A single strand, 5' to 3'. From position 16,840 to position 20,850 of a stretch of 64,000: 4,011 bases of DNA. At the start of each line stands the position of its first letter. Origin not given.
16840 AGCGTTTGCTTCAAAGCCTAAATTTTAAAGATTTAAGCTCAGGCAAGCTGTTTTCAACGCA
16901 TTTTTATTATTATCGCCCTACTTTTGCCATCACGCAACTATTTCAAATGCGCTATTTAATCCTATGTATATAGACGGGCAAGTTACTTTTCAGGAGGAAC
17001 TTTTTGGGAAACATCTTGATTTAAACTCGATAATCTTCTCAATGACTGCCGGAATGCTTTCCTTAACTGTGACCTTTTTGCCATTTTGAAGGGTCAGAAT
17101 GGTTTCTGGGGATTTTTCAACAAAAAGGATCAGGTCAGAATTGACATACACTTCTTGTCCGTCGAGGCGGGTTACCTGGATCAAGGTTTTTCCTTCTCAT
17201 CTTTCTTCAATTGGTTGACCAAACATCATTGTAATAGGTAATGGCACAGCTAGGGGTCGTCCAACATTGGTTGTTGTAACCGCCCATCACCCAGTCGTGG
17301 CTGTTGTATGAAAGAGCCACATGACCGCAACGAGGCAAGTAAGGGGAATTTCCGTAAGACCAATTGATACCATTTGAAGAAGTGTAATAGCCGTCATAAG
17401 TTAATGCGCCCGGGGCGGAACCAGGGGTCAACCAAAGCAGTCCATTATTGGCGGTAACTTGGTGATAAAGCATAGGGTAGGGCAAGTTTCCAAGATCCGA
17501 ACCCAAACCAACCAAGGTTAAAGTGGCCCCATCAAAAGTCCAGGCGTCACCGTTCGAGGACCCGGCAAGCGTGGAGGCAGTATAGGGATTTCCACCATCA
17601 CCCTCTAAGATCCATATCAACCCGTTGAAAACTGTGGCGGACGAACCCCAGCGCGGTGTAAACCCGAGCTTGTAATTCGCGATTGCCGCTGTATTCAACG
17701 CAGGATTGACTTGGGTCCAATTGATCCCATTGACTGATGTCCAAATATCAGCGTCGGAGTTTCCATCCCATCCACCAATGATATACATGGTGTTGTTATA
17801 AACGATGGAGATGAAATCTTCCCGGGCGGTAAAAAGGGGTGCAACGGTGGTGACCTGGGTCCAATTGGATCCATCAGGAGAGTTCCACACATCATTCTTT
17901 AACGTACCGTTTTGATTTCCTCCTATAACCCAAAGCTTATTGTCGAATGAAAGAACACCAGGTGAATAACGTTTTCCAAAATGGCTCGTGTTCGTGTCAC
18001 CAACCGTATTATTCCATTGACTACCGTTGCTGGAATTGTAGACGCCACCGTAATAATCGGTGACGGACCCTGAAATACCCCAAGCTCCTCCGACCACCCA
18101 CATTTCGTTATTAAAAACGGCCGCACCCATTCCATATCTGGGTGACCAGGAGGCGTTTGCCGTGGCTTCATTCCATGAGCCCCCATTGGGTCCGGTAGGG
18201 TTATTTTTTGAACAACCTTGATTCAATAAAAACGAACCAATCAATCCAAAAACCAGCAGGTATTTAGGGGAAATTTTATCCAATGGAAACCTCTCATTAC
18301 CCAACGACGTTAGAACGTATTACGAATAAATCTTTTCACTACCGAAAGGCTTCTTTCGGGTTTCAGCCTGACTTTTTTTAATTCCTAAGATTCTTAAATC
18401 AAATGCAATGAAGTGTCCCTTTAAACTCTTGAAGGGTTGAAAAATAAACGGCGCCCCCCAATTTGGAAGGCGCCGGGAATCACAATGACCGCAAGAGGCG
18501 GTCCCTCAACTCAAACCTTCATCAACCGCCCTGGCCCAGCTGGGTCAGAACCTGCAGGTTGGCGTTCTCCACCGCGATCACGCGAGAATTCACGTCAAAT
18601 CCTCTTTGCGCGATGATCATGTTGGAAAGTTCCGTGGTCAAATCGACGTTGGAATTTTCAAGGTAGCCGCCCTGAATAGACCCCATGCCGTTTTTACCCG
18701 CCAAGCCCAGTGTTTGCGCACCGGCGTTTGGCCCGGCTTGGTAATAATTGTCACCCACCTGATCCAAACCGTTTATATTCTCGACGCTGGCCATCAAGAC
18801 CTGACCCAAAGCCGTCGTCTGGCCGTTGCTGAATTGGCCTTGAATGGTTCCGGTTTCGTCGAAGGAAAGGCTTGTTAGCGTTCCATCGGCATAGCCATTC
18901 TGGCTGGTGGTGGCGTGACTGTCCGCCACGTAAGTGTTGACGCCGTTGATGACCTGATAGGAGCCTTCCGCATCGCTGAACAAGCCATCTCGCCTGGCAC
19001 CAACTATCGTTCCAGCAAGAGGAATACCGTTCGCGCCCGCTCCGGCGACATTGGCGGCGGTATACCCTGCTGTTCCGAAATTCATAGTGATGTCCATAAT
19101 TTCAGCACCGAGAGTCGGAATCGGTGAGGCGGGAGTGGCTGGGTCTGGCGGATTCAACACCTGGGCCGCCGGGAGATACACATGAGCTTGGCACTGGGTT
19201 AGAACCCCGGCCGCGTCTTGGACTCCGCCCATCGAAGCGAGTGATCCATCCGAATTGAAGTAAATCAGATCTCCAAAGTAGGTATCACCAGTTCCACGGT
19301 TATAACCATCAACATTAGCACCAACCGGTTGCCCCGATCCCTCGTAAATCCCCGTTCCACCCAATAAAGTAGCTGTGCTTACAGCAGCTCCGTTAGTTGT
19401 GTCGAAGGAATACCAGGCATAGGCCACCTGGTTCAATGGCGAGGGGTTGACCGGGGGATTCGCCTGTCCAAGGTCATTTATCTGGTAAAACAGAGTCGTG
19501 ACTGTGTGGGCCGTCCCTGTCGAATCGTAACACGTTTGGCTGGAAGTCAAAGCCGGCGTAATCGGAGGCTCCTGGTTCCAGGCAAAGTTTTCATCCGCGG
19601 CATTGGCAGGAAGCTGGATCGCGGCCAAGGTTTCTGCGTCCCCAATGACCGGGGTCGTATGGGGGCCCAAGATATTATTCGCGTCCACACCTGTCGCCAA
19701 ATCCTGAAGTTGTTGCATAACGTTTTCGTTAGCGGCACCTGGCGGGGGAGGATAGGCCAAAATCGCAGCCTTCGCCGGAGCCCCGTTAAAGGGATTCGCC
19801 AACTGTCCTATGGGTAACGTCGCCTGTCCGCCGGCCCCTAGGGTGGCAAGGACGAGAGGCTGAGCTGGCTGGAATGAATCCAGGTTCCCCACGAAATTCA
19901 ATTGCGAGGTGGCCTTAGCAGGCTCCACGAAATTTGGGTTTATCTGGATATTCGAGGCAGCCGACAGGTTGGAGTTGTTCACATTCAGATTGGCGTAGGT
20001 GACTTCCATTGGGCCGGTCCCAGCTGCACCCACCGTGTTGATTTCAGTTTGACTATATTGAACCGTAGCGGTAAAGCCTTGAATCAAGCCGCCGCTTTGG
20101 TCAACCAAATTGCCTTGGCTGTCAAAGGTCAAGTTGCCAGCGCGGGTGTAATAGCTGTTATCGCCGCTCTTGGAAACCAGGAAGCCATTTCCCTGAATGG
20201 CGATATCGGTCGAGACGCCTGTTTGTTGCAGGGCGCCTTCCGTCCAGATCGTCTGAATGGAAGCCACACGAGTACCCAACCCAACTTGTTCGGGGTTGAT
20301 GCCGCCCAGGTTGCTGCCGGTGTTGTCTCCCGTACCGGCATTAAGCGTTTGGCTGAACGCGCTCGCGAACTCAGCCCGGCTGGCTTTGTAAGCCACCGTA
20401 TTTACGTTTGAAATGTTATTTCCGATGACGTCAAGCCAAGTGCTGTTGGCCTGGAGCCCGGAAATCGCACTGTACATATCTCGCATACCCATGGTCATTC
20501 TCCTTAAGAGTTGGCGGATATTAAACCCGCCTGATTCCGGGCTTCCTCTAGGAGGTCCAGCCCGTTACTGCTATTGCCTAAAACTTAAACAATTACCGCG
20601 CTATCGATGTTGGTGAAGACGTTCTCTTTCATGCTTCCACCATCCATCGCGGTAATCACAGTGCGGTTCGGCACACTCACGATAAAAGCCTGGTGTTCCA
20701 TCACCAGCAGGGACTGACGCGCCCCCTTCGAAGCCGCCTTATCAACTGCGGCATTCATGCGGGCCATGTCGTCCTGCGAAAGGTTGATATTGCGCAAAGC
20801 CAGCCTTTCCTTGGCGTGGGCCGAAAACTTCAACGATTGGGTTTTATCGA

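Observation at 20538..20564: Conserved covarying RNA hairpin (GGA/A internal loop) in the flgE leader, repeated in the flgG leader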

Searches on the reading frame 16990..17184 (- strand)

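Call 22: search_protein_families(library=pfam, proteins=[window:16990-17184:-])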
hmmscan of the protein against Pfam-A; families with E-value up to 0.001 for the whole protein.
window:16990-17184:- (64 aa): 1 family
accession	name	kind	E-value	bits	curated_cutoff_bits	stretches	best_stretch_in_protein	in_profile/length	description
PF06289.16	FlbD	-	9.3e-24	83.2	24.7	1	1-59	1-59/59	Flagellar and Swarming motility proteins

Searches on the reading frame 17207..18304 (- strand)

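Call 6: search_protein_families(library=pfam, proteins=[window:17207-18304:-])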
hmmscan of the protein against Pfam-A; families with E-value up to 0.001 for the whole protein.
window:17207-18304:- (365 aa): 4 families
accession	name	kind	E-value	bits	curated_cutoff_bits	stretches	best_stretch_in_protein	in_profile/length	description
PF24681.1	Kelch_KLHDC2_KLHL20_DRC7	-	3.1e-15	56.5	50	1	45-178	92-221/221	KLHDC2/KLHL20/DRC7 Kelch-repeats domain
PF01344.31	Kelch_1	-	6.9e-15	54.7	20.1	0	112-140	2-30/46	Kelch motif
PF24981.1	Beta-prop_ATRN-LZTR1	-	7.1e-10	39.1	50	0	93-153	23-84/289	Attractin/LZTR1 beta-propeller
PF13854.13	Kelch_HCF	-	0.00037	20.3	113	1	107-201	187-280/345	Host cell factor, Kelch-repeats domain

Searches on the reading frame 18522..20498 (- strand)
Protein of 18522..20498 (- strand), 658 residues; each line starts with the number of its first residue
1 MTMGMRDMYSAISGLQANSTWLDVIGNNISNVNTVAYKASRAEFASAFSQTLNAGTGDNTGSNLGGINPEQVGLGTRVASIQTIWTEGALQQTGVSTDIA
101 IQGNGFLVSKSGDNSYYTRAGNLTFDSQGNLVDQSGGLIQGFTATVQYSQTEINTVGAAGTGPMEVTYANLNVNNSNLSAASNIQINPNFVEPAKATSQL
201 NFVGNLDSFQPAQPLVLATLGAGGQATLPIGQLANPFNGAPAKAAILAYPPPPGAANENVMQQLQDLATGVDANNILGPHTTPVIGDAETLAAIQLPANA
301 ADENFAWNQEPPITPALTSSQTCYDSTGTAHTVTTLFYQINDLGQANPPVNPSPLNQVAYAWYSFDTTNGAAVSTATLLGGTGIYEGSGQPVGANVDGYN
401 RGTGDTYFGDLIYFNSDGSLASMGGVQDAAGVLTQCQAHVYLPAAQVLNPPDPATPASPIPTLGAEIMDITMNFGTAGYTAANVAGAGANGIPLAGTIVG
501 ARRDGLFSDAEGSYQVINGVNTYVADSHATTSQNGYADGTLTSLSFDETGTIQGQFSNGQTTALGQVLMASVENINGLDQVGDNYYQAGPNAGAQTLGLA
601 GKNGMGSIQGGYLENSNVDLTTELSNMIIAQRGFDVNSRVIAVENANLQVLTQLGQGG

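Call 6: search_protein_families(library=pfam, proteins=[window:18522-20498:-])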
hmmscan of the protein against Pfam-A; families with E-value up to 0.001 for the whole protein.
window:18522-20498:- (658 aa): 4 families
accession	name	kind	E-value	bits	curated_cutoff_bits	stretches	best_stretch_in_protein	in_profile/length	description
PF06429.18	Flg_bbr_C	-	2.6e-13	49.7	23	1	609-654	1-46/46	Flagellar basal body rod FlgEFG protein C-terminal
PF22692.1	LlgE_F_G_D1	-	1.3e-10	41.7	27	1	100-159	1-44/64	Flagellar hook protein FlgE/F/G D1 domain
PF00460.25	Flg_bb_rod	-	2.2e-08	34.3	20.7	1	8-38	1-31/31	Flagella basal body rod protein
PF07559.19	FlgE_D2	-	1.4e-05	26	22.7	1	297-536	3-142/142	Flagellar basal body protein FlaE D2 domain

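Call 14: find_related_loci(query=window:18522-20492:-, collection=genome_contigs, flank=2500)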
Query window:18522-20492:- (656 aa) in genome_contigs; peptide patterns used: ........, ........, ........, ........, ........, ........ (x = any residue, [..] = any of these).
41 stretches matched a pattern; 12 encode a relative of the query (tblastn E <= 1e-3); 11 distinct loci.
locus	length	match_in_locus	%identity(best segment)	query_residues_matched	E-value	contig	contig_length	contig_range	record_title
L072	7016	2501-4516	71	1-650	0e+0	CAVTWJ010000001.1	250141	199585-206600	MAG: candidate division FCPU426 bacterium isolate MFD09286.bin.2.88 genome assembly, contig: contig_103145, whole genome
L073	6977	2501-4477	71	1-656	0e+0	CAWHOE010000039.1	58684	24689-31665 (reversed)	MAG: candidate division FCPU426 bacterium isolate MFD01223.bin.2.21 genome assembly, contig: contig_22930, whole genome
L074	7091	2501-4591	60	1-648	0e+0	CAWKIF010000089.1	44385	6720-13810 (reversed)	MAG: candidate division FCPU426 bacterium isolate MFD04780.bin.2.20 genome assembly, contig: contig_33242, whole genome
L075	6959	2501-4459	56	1-652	0e+0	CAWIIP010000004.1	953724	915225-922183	MAG: uncultured proteobacterium isolate MFD09286.bin.2.44 genome assembly, contig: contig_79827, whole genome shotgun se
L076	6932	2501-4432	52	1-652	1e-178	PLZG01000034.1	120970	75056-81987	MAG: candidate division FCPU426 bacterium isolate palsa_1180 73.20120700_P3D.179_contig_72095, whole genome shotgun sequ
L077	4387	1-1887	48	38-650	4e-162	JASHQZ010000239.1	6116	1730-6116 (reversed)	MAG: candidate division FCPU426 bacterium isolate JOPF088 JOPF_NEAR_contig_1024803, whole genome shotgun sequence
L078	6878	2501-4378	47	1-654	2e-153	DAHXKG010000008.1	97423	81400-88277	MAG TPA_asm: candidate division FCPU426 bacterium isolate clean255 NODE_8_length_97423_cov_5.052442, whole genome shotgu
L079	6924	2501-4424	52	1-646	4e-158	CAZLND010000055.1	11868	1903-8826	MAG TPA_asm: uncultured bacterium isolate binchicken_co50_333 genome assembly, contig: NODE_6606_length_11868_cov_4.7544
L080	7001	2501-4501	52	1-652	0e+0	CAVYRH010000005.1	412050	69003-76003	MAG: uncultured proteobacterium isolate MFD05512.bin.1.167 genome assembly, contig: contig_19143, whole genome shotgun s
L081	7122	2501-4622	50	1-656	9e-137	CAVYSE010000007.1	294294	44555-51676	MAG: candidate division FCPU426 bacterium isolate MFD05580.bin.1.91 genome assembly, contig: contig_23219, whole genome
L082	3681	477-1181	35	7-652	1e-6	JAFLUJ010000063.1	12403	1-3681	MAG: Oscillospiraceae bacterium isolate HAN076 Seq57, whole genome shotgun sequence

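Call 80: search_protein_families(library=ncbifam, proteins=[window:18522-20492:-], max_evalue=0.01)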
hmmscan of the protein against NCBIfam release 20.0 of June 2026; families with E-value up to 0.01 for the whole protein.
window:18522-20492:- (656 aa): 26 families (the best 25 are shown)
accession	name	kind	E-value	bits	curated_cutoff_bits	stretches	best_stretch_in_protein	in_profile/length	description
NF004241.1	PRK05682.1-5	equivalog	2.4e-75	254.3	469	2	3-185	2-183/446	flagellar hook protein FlgE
TIGR03506.1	FlgEFG_subfam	subfamily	3.8e-74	250.5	70.25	2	6-220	3-203/351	flagellar hook-basal body complex protein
NF009278.1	PRK12636.1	equivalog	1.3e-67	228.1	350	2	3-166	2-163/263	flagellar basal body rod protein FlgG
TIGR02489.1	flgE_epsilon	equivalog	1.4e-67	228.8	412.85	2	3-206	2-192/719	flagellar hook protein FlgE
NF004238.1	PRK05682.1-1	equivalog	1.3e-66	225.6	400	2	469-652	232-413/414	flagellar hook protein FlgE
NF004242.0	PRK05682.2-1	equivalog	4.5e-51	174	365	3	516-648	285-416/422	flagellar hook protein FlgE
TIGR02488.1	flgG_G_neg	equivalog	2.8e-50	171.3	252.75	2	6-167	2-160/259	flagellar basal-body rod protein FlgG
NF004240.1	PRK05682.1-4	equivalog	2.5e-49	168.8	472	2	527-648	316-438/443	flagellar hook protein FlgE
NF005286.1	PRK06803.1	equivalog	8.8e-46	156.8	467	2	518-650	266-399/402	flagellar hook protein FlgE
TIGR02490.1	flgF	equivalog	4.5e-45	153.9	178.5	1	6-633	1-218/218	flagellar basal-body rod protein FlgF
NF004243.1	PRK05682.2-2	equivalog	4.2e-44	151.3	801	2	524-652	290-418/420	flagellar hook protein FlgE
NF009456.0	PRK12816.1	equivalog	4.8e-42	144.4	416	2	3-136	2-135/264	flagellar basal body rod protein FlgG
NF009279.0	PRK12637.1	equivalog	1.3e-34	119.7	663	2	514-651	334-471/473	flagellar hook protein FlgE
NF040922.1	flgE_Caulobact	equivalog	6.6e-33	114.5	750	2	6-145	7-139/505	flagellar hook protein FlgE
NF004495.0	PRK05841.1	equivalog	3.4e-22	78.7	857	2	520-640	458-589/603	flagellar hook protein FlgE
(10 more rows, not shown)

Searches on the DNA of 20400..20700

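Call 8: search_rna_families(source=window, start=20400, end=20700, threshold=evalue, max_evalue=10)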
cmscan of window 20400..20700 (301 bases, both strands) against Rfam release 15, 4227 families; matches with E-value up to 10: 2.
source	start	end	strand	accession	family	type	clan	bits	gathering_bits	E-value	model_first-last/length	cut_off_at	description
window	20612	20640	-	RF01618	ceN114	Gene; snRNA; snoRNA; CD-box;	-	15.5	44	2.2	1-63/63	no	Nematode snoRNA ceN114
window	20491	20583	+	RF01719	Pseudomon-1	Gene; sRNA;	-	12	50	7.7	1-116/116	no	Pseudomon-1/ErsA RNA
